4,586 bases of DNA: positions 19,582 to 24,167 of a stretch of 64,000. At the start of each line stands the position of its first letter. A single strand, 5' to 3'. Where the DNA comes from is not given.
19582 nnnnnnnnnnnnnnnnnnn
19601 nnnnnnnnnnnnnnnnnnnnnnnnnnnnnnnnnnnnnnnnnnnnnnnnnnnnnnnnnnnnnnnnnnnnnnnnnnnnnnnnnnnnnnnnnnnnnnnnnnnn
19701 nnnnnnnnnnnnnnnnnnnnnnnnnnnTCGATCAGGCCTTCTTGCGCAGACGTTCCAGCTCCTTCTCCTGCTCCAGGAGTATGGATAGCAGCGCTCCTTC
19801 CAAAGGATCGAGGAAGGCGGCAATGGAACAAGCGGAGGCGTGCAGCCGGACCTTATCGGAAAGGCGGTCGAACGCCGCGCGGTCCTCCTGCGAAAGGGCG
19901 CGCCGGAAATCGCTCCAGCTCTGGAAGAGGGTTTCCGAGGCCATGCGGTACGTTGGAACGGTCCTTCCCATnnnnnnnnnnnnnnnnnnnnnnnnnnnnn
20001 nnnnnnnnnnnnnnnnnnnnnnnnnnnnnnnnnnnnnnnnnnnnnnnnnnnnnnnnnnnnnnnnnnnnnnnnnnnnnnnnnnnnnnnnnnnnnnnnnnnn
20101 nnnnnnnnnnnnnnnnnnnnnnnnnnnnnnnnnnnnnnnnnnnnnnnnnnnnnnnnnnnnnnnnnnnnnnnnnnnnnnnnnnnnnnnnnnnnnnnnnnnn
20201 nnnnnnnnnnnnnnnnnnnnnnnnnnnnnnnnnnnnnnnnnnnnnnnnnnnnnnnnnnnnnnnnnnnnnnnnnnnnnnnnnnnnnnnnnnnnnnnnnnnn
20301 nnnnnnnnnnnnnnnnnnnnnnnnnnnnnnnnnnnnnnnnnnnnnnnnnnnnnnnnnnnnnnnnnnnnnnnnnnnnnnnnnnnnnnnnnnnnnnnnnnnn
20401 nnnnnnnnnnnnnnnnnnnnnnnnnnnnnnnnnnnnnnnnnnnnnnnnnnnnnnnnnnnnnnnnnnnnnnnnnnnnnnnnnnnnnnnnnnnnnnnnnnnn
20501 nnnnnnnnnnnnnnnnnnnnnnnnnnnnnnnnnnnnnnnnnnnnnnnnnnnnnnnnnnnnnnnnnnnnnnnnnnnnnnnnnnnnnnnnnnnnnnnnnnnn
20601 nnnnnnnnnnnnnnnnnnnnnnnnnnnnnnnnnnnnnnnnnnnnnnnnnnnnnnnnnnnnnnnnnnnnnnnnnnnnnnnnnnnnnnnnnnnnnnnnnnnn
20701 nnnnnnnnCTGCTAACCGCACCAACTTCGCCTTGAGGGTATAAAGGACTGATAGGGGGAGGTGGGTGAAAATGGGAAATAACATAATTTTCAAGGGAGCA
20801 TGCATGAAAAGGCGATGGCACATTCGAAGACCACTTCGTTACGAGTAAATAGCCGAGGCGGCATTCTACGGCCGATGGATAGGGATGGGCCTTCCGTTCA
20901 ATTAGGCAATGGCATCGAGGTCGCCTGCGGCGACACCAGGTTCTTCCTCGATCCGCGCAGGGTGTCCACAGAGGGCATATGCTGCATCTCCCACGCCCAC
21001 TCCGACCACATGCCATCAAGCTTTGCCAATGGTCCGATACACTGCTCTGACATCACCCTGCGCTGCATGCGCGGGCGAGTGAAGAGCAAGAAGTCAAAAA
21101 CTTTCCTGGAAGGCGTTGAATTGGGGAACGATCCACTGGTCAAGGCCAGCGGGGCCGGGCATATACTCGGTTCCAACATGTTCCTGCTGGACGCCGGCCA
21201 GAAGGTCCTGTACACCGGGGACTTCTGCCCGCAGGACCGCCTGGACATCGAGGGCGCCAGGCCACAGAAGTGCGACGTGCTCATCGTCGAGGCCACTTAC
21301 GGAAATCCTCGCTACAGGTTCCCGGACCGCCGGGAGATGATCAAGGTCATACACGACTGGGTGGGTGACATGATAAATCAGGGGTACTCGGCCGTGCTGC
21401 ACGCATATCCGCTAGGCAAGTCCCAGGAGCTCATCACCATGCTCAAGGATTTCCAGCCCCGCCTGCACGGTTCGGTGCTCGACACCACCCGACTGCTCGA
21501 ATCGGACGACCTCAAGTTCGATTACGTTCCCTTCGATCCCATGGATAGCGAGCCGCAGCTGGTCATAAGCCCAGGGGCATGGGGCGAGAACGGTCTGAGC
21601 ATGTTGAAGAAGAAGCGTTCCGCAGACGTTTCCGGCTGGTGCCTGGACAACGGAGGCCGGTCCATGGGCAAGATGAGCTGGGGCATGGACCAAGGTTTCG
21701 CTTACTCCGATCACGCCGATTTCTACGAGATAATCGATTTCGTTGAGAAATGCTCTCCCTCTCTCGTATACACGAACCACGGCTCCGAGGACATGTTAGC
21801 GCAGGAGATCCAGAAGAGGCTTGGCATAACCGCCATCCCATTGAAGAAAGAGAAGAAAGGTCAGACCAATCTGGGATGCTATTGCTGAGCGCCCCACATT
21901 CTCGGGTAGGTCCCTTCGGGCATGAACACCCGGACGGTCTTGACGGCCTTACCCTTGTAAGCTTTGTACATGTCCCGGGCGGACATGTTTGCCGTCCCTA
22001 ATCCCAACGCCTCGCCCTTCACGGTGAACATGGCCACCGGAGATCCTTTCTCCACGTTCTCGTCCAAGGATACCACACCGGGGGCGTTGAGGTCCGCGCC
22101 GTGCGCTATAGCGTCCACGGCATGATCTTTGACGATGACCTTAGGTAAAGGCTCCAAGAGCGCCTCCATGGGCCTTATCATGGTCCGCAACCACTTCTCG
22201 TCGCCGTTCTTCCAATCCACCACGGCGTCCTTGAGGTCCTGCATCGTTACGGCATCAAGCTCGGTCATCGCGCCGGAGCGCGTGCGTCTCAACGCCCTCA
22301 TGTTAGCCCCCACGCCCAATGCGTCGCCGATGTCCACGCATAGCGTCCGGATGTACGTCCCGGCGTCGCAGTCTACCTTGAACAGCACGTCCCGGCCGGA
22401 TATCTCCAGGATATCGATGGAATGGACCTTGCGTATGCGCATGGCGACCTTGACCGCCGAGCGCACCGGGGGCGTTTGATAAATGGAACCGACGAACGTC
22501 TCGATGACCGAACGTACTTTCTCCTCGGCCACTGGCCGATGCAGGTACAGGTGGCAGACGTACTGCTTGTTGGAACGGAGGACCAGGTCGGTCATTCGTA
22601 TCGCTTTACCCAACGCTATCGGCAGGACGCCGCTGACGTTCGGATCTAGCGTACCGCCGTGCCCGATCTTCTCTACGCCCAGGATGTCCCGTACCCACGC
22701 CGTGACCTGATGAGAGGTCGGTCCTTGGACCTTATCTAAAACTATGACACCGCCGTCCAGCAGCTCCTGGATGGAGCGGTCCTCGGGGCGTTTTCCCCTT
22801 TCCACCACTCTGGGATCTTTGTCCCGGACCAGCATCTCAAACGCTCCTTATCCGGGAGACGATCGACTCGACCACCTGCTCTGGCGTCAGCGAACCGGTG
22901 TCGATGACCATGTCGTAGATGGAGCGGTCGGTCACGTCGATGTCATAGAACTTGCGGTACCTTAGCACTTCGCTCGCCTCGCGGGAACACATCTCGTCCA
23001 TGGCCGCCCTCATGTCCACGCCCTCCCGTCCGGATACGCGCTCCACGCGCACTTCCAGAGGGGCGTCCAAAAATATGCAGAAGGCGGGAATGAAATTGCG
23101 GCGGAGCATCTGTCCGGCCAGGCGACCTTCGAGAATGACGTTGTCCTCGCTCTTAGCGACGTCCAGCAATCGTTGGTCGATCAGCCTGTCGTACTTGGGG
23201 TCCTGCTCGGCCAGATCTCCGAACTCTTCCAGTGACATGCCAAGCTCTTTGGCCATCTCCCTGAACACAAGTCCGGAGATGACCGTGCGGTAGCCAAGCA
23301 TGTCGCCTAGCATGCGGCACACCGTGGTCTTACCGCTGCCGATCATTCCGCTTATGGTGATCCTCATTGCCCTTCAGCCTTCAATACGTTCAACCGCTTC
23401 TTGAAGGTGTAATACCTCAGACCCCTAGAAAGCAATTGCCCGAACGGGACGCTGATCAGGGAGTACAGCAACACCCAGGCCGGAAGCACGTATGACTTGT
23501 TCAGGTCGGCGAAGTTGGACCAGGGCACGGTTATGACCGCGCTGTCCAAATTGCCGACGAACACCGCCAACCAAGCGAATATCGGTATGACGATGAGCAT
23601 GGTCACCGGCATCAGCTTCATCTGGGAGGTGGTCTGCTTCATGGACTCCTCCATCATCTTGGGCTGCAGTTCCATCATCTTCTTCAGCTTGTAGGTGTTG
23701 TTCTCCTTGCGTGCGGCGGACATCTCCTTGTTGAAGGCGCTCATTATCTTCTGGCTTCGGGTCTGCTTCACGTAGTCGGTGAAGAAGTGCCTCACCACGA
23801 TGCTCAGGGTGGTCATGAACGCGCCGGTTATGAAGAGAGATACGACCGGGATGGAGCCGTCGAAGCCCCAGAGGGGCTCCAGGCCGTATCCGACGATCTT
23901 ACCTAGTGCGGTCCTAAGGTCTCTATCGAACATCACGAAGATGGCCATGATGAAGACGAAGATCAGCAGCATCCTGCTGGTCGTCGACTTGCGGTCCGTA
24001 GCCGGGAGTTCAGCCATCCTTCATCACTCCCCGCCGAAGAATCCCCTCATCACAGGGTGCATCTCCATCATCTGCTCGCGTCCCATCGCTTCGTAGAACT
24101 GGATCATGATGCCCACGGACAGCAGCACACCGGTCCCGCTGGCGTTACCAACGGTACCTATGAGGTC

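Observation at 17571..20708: Translationally coupled operon of a Walker-less RadB-like protein, a 79-aa helical protein and a PolB2-like polymerase with degenerate motifs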

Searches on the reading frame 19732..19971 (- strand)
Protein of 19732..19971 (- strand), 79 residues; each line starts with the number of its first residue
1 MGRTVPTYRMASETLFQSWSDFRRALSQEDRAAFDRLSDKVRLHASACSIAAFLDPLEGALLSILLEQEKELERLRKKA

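Call 3: search_protein_families(library=pfam, proteins=[window:19732-19971:-], max_evalue=0.1)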
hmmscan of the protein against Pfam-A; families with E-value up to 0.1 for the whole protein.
window:19732-19971:- (79 aa): 1 family
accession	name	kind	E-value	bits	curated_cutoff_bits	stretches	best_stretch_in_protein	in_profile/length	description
PF20648.2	DUF6809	-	0.015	16.5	27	1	5-55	23-73/85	Family of unknown function (DUF6809)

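Call 4: search_protein_families(library=ncbifam, proteins=[window:19732-19971:-], max_evalue=0.1)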
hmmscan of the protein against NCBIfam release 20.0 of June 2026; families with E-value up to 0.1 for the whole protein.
window:19732-19971:- (79 aa): 1 family
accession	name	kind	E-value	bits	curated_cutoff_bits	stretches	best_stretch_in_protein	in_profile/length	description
NF049926.2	IS4_FS_Nterm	equivalog_domain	0.084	12.6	27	0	37-74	13-49/58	IS4/Tn5 family transposase DNA-binding protein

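Call 29: find_homologous_proteins(query=window:19735-19971:-, max_evalue=0.001)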
Query window:19735-19971:- (79 aa): 199 proteins with E <= 0.001 among 203 candidates; the best 120 are listed.
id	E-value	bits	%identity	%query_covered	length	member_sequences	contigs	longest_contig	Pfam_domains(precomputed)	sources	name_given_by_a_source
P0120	9.5e-43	161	100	100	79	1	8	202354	PF26485.1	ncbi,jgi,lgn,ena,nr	ncbi:MAG TPA: hypothetical protein PLC39_00915 [Methanomassiliicoccales archaeon]|nr:hypothetical pr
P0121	1.3e-42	160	99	100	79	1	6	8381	PF26485.1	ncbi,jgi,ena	-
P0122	1.9e-41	157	96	100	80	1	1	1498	PF26485.1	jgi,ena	-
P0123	2.8e-41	156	96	100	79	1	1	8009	PF26485.1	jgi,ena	-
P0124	6.5e-41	155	95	100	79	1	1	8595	PF26485.1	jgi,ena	-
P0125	7.3e-41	155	95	100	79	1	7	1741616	PF26485.1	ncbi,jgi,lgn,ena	-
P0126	8.8e-41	154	95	100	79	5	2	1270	PF26485.1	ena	-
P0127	1.2e-40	154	94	100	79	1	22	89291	PF26485.1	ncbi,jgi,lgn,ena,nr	ncbi:MAG TPA: hypothetical protein PKO24_05350 [Methanomassiliicoccales archaeon]|nr:hypothetical pr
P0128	1.4e-40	154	94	100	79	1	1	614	PF26485.1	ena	-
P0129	4.6e-40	152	92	100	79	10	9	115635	PF26485.1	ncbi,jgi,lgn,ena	-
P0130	4.7e-40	152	94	100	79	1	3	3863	PF26485.1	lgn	-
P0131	4.8e-40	152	94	100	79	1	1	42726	PF26485.1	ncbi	-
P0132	5.7e-40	152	91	100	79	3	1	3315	PF26485.1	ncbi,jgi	-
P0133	6.6e-40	152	92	100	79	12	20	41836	PF26485.1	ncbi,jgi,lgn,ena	jgi:hypothetical protein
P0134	2.5e-39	150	91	100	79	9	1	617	PF26485.1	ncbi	-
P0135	6.4e-37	142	87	100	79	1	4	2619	PF26485.1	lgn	-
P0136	1.4e-35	138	85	100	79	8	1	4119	PF26485.1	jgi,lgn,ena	-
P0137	2.4e-35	137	100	89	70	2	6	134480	PF26485.1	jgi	-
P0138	2.6e-35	137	84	100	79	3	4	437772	PF26485.1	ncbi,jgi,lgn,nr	ncbi:MAG: hypothetical protein NT131_02325 [Methanomassiliicoccales archaeon]|jgi:hypothetical prote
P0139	2.6e-35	137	84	100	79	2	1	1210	PF26485.1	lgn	-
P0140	4.9e-35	136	85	100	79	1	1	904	PF26485.1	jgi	-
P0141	2.0e-34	134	82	100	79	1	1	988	PF26485.1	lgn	-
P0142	5.4e-33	130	93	89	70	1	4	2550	PF26485.1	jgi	-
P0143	5.5e-33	130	94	89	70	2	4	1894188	PF26485.1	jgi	jgi:hypothetical protein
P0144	7.6e-33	129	91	89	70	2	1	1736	PF26485.1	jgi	jgi:hypothetical protein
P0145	6.0e-32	126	78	100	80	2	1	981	PF26485.1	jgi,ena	-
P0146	4.9e-31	124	76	100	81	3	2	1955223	PF26485.1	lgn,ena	-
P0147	2.4e-29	118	86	89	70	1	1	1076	PF26485.1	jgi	jgi:hypothetical protein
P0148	1.0e-28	116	84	89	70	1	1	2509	PF26485.1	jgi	jgi:hypothetical protein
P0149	1.1e-28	116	81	100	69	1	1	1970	PF26485.1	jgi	-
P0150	3.2e-28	115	92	76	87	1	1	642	PF26485.1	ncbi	-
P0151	6.2e-28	114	72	99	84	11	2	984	PF26485.1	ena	-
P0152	1.5e-27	113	68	99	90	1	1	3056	PF26485.1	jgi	jgi:hypothetical protein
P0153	1.6e-27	112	70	97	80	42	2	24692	PF26485.1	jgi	-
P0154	2.1e-27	112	68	99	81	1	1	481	PF26485.1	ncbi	-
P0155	3.7e-27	111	68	96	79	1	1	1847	PF26485.1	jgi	-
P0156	3.7e-27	111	70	97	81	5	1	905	PF26485.1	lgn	-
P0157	5.4e-27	111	67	99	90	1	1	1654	PF26485.1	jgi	jgi:dihydroxyacetone kinase-like predicted kinase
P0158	6.6e-27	111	69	97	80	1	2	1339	PF26485.1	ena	-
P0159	1.8e-26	109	65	100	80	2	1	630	PF26485.1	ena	-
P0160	1.9e-26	109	67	96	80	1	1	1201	PF26485.1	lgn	-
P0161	2.0e-26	109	68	99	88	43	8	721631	PF26485.1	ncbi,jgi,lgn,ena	jgi:hypothetical protein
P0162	2.0e-26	109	67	99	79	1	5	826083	PF26485.1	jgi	jgi:dihydroxyacetone kinase-like predicted kinase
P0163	2.6e-26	109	66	100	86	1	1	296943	PF26485.1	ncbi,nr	ncbi:MAG: hypothetical protein A4E32_01896 [Methanomassiliicoccales archaeon PtaU1.Bin124]|nr:MAG: h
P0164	2.6e-26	109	65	99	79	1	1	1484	PF26485.1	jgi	jgi:dihydroxyacetone kinase-like predicted kinase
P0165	2.8e-26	109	68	97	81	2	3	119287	PF26485.1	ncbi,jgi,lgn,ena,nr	ncbi:MAG: hypothetical protein NT137_05315 [Methanomassiliicoccales archaeon]|nr:hypothetical protei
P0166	3.7e-26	108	67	99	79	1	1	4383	PF26485.1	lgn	-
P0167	3.9e-26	108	68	97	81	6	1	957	PF26485.1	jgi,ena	-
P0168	6.0e-26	108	65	99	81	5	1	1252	PF26485.1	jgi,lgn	jgi:hypothetical protein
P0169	6.4e-26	107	67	99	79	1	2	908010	PF26485.1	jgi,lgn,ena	-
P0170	6.4e-26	107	66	92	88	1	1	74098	PF26485.1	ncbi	ncbi:MAG: hypothetical protein QW520_04295 [Methanomassiliicoccales archaeon]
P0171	7.2e-26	107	64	99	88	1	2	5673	PF26485.1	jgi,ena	jgi:dihydroxyacetone kinase-like predicted kinase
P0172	9.3e-26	107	63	100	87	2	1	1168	PF26485.1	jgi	jgi:predicted membrane metal-binding protein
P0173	9.7e-26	107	66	96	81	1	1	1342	PF26485.1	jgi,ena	-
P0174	1.0e-25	107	63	99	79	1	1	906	PF26485.1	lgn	-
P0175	1.1e-25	107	66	96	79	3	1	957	PF26485.1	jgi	jgi:hypothetical protein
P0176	1.1e-25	107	64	99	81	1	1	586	PF26485.1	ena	-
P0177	1.2e-25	107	64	99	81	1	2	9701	PF26485.1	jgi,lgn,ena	jgi:hypothetical protein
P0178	1.3e-25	106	63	100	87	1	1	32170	PF26485.1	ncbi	-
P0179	1.5e-25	106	64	96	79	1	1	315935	PF26485.1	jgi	jgi:hypothetical protein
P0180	1.6e-25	106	64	99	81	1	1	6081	PF26485.1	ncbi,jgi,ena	-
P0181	1.6e-25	106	64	99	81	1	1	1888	PF26485.1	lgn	-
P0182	1.8e-25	106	63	100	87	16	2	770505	PF26485.1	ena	-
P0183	2.0e-25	106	66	97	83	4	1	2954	PF26485.1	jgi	-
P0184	2.1e-25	106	66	100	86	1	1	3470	PF26485.1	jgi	jgi:hypothetical protein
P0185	2.2e-25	106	64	99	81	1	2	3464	PF26485.1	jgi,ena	jgi:hypothetical protein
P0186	2.6e-25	106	65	99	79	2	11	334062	PF26485.1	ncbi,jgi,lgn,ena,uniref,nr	ncbi:hypothetical protein [Methanomassiliicoccus luminyensis]|jgi:hypothetical protein|uniref:hypoth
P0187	2.9e-25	105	66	97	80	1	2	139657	PF26485.1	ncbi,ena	-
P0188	2.9e-25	105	64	99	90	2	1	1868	PF26485.1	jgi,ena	-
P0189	3.2e-25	105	63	99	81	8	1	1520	PF26485.1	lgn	-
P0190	4.1e-25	105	66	96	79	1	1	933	PF26485.1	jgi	jgi:hypothetical protein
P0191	4.2e-25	105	66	96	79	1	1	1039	PF26485.1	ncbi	-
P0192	5.2e-25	105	67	99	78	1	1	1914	PF26485.1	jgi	jgi:hypothetical protein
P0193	5.2e-25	105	66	100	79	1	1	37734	PF26485.1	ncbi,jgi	jgi:dihydroxyacetone kinase-like predicted kinase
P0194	5.5e-25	104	63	99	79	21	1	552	PF26485.1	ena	-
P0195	6.1e-25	104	64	96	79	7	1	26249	PF26485.1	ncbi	-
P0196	6.8e-25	104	63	99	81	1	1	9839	PF26485.1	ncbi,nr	ncbi:MAG: hypothetical protein LUO79_07715 [Methanomassiliicoccales archaeon]|nr:hypothetical protei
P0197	7.0e-25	104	65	97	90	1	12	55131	PF26485.1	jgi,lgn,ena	jgi:dihydroxyacetone kinase-like predicted kinase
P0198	8.7e-25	104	66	96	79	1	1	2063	PF26485.1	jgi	jgi:hypothetical protein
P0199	9.4e-25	104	62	100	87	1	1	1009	PF26485.1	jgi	jgi:predicted membrane metal-binding protein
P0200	9.6e-25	104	62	100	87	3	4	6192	PF26485.1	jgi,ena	jgi:hypothetical protein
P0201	1.0e-24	104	63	99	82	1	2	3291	PF26485.1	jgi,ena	-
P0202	1.1e-24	104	63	96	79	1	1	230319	PF26485.1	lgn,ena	-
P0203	1.2e-24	103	63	99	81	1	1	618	PF26485.1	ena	-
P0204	1.2e-24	103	63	96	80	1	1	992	PF26485.1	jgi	jgi:hypothetical protein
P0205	1.3e-24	103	65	100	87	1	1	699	PF26485.1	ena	-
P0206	1.5e-24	103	64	96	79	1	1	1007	PF26485.1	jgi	jgi:dihydroxyacetone kinase-like predicted kinase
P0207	2.0e-24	103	65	99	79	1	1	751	PF26485.1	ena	-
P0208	2.0e-24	103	64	96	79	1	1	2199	PF26485.1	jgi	jgi:hypothetical protein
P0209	3.1e-24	102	64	97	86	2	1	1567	PF26485.1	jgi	jgi:hypothetical protein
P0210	3.3e-24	102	62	100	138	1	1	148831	PF26485.1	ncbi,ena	-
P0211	3.5e-24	102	63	99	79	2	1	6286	PF26485.1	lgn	-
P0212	3.5e-24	102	63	100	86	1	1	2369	PF26485.1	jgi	jgi:hypothetical protein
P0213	3.8e-24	102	62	100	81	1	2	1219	PF26485.1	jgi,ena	jgi:dihydroxyacetone kinase-like predicted kinase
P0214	3.9e-24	102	62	99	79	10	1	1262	PF26485.1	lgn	-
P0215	4.3e-24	102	63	96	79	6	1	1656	PF26485.1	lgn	-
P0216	4.7e-24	102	63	96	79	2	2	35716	PF26485.1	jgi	jgi:hypothetical protein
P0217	4.7e-24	102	63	96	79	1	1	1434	PF26485.1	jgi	jgi:dihydroxyacetone kinase-like predicted kinase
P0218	4.8e-24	102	66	96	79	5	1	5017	PF26485.1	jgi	-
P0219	5.5e-24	101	62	97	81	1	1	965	PF26485.1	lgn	-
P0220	7.5e-24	101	64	96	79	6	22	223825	PF26485.1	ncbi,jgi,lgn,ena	jgi:dihydroxyacetone kinase-like predicted kinase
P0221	7.6e-24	101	63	96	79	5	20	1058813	PF26485.1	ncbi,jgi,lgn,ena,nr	ncbi:hypothetical protein AOA80_08620 [Methanomassiliicoccales archaeon RumEn M1]|jgi:dihydroxyaceto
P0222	1.1e-23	100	63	96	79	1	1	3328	PF26485.1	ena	-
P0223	1.1e-23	100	62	100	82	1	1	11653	PF26485.1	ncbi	-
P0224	1.2e-23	100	62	100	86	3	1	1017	PF26485.1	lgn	-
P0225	1.9e-23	100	60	99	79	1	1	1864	PF26485.1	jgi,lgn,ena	-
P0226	2.1e-23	99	64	99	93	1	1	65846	PF26485.1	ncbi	-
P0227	3.0e-23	99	64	94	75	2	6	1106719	PF26485.1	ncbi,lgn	-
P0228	3.9e-23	99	61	100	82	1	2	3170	PF26485.1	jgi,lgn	-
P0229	4.4e-23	98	62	99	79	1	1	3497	PF26485.1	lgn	-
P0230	6.9e-23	98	64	99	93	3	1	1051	PF26485.1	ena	-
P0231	1.1e-22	97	60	99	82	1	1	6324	PF26485.1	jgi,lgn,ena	-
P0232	1.1e-22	97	60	99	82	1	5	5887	PF26485.1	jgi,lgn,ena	-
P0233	1.2e-22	97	64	97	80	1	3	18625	PF26485.1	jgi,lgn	jgi:hypothetical protein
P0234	1.3e-22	97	64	97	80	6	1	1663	PF26485.1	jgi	jgi:hypothetical protein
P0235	1.5e-22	97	64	96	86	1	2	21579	PF26485.1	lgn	-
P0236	1.6e-22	97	66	97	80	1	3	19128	PF26485.1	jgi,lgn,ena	-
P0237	1.7e-22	97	65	97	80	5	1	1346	PF26485.1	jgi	-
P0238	2.0e-22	96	60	99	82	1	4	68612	PF26485.1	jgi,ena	jgi:hypothetical protein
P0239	2.2e-22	96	66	96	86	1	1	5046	PF26485.1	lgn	-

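Call 40: predict_structure(alignment_id=A4)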
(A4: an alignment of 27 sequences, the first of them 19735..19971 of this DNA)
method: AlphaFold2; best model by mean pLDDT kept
length: 79 residues; sequences in the alignment: 27
mean_pLDDT: 81.1   pTM: 0.53
mean pLDDT of the five models: 81.1, 80.2, 79.1, 74.6, 74.2
residues with pLDDT >= 90: 24; 70-90: 41; 50-70: 13; < 50: 1
segments of 3 or more residues with pLDDT < 50: none
pLDDT, mean of each block of 10 residues (from residue 1): 66 91 93 90 76 68 82 83
secondary structure, 60 per line:
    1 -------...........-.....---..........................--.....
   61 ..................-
elements in order: H8-18 H20-24 H28-53 H56-78

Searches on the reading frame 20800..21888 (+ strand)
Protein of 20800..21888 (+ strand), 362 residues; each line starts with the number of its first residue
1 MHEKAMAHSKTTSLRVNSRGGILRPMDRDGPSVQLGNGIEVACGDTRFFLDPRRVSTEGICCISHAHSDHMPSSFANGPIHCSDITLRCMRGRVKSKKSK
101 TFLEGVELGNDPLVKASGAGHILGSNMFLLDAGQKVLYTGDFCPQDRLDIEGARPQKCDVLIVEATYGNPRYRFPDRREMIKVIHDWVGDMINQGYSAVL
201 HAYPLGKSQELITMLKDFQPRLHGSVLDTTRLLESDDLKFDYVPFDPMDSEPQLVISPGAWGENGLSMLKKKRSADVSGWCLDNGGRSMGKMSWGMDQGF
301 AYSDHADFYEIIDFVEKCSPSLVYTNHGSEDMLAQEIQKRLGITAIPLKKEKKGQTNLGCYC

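Call 3: search_protein_families(library=pfam, proteins=[window:20800-21888:+], max_evalue=0.1)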
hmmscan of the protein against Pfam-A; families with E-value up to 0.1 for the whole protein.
window:20800-21888:+ (362 aa): 2 families
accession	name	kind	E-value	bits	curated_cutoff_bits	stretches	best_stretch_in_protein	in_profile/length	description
PF07521.17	RMMBL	-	3.4e-06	27.4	21.6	1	302-345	14-60/63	Zn-dependent metallo-hydrolase RNA specificity domain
PF12706.13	Lactamase_B_2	-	0.0055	16.8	27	0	128-172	131-171/200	Beta-lactamase superfamily domain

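Call 4: search_protein_families(library=ncbifam, proteins=[window:20800-21888:+], max_evalue=0.1)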
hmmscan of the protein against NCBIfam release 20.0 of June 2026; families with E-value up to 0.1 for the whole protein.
window:20800-21888:+ (362 aa): 5 families
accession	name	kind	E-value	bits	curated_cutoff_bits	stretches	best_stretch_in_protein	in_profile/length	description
TIGR04122.1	Xnuc_lig_assoc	equivalog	4.1e-42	144.1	325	1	41-351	9-322/326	ligase-associated DNA damage response exonuclease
TIGR03675.1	arCOG00543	equivalog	1.4e-14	53.3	580.2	1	118-218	320-425/631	beta-CASP ribonuclease aCPSF1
NF045584.1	cas14_MBL_CASP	equivalog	3.7e-14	52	800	1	113-219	139-244/612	type VII CRISPR-associated protein Cas14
TIGR02651.1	RNase_Z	equivalog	0.018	14.1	292.95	0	122-169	188-234/302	ribonuclease Z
NF000801.0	PRK00055.1-3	equivalog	0.023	13.8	252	0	132-170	203-238/307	ribonuclease Z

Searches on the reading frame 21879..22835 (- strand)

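Call 25: search_protein_families(library=pfam, proteins=[window:21879-22835:-], max_evalue=0.001)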
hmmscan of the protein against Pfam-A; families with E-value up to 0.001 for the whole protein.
window:21879-22835:- (318 aa): 5 families
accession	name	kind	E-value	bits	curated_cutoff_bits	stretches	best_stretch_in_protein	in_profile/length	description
PF01509.24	TruB_N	-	2.4e-27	96.6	27.3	2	49-99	1-51/149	TruB family pseudouridylate synthase (N terminal domain)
PF16198.10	TruB_C_2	-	5.7e-26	90.9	29.3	1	163-227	1-65/66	tRNA pseudouridylate synthase B C-terminal domain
PF01472.26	PUA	-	1e-21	77.1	24.8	1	231-303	1-73/74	PUA domain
PF08068.17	DKCLD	-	7.1e-11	42.5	27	1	1-44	14-57/58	DKCLD (NUC011) domain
PF21238.2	Pus10_C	-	3e-07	30.7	27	1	87-183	121-217/232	Pus10, C-terminal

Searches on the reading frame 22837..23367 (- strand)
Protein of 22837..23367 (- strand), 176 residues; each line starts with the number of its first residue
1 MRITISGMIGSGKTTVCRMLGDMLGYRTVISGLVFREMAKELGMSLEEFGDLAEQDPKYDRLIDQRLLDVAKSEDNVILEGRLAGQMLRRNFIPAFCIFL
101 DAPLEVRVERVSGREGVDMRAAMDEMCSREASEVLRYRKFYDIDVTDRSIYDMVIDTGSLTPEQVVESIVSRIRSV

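Call 25: search_protein_families(library=pfam, proteins=[window:22837-23367:-], max_evalue=0.001)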
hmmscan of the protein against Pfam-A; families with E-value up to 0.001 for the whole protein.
window:22837-23367:- (176 aa): 10 families
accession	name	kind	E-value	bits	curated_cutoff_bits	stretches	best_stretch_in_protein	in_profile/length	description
PF13189.12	Cytidylate_kin2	-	9.3e-26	91.5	28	1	3-158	2-175/176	Cytidylate kinase-like family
PF13238.12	AAA_18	-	8.3e-17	62.3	29.4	1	3-120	1-117/128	AAA domain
PF13207.12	AAA_17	-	8.5e-14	52.4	27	1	7-116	2-124/136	AAA domain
PF02224.24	Cytidylate_kin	-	1.3e-11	45.1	26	2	63-174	102-210/211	Cytidylate kinase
PF01202.28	SKI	-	4.3e-07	30.6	22.1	1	10-173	2-158/159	Shikimate kinase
PF13671.12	AAA_33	-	3.3e-06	27.9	27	1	5-117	4-121/143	AAA domain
PF01712.25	dNK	-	4.5e-05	23.7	27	0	3-29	1-27/203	Deoxynucleoside kinase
PF01121.26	CoaE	-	0.00021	21.5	27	0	3-40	3-39/180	Dephospho-CoA kinase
PF02223.23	Thymidylate_kin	-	0.00078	19.6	27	0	88-121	110-145/185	Thymidylate kinase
PF13401.12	AAA_22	-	0.00094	19.9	27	0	3-125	8-77/130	AAA domain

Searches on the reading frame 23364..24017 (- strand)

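Call 25: search_protein_families(library=pfam, proteins=[window:23364-24017:-], max_evalue=0.001)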
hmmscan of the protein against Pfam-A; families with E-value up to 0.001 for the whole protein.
window:23364-24017:- (217 aa): 1 family
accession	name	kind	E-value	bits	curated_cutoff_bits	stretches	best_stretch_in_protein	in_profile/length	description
PF01956.21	EMC3_TMCO1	-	8.9e-18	65.1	27.1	1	58-201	16-166/169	Integral membrane protein EMC3/TMCO1-like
